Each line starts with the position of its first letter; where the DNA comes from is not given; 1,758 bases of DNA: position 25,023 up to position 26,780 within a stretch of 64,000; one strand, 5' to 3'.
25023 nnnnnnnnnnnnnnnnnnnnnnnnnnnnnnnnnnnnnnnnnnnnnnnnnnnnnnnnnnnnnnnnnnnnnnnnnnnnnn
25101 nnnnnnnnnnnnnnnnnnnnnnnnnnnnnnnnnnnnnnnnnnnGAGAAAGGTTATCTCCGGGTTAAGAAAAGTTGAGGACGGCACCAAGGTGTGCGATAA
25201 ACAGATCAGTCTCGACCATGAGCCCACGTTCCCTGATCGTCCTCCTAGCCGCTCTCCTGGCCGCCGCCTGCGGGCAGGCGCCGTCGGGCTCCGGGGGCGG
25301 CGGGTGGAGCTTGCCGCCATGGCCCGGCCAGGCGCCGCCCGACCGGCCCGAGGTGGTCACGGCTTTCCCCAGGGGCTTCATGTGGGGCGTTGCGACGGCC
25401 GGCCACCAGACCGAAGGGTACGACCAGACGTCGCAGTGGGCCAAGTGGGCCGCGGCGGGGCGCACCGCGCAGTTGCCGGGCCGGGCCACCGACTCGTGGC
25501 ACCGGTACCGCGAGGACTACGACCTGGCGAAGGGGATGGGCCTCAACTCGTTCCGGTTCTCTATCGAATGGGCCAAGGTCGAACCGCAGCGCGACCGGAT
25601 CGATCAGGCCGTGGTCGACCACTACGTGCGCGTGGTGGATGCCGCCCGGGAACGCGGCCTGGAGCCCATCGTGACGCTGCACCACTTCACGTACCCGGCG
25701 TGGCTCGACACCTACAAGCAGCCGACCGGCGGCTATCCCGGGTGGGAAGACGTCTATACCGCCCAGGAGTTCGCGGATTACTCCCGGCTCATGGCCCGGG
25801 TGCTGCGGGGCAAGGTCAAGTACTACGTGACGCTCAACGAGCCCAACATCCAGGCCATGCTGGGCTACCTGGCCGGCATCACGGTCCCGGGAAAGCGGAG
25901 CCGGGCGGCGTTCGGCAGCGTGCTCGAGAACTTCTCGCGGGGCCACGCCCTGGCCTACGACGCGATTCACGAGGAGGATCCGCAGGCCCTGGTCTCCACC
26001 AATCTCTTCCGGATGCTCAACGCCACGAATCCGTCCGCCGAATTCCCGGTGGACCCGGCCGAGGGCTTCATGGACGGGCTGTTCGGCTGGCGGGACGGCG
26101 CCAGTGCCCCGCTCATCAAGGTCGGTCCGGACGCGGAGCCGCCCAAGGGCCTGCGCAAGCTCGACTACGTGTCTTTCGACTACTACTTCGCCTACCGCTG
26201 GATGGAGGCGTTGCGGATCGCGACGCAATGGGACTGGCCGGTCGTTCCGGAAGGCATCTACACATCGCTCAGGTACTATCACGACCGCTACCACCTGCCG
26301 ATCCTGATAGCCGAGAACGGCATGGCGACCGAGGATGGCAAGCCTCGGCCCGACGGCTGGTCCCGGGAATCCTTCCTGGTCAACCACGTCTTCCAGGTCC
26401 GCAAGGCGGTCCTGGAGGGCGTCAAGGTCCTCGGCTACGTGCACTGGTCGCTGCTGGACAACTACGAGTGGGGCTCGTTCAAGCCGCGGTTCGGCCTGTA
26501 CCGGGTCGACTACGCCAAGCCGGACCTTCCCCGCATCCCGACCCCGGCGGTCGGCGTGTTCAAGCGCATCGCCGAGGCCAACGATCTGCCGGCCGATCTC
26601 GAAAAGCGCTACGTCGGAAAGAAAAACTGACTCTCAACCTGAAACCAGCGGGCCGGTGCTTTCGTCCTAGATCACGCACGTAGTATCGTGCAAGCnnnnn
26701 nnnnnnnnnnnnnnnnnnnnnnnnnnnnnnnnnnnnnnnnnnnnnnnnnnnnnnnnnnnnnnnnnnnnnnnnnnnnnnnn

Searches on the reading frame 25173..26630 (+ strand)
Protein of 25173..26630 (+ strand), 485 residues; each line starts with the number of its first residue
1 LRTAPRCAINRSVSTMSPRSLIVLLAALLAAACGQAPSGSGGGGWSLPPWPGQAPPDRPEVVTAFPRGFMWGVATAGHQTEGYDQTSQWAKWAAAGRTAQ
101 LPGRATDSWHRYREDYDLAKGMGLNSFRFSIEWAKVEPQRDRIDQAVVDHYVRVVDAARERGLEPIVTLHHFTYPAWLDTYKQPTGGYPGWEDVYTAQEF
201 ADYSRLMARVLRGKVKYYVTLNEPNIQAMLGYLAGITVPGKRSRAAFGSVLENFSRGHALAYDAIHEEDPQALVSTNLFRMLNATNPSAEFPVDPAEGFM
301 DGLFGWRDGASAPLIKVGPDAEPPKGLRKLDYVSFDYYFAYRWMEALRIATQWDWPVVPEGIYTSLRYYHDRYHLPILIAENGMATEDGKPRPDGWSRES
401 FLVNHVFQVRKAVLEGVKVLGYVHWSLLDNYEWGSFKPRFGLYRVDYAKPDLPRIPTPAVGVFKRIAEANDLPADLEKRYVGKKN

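Call 79: search_protein_families(library=pfam, proteins=[window:25173-26630:+], max_evalue=0.0001)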
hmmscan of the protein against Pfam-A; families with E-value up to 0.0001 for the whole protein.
window:25173-26630:+ (485 aa): 2 families
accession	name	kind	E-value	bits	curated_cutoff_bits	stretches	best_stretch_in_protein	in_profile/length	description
PF00232.24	Glyco_hydro_1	-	1.3e-66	225.4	22.6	2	64-278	4-220/453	Glycosyl hydrolase family 1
PF00150.24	Cellulase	-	4.7e-06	26.7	23.5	1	95-225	4-131/272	Cellulase (glycosyl hydrolase family 5)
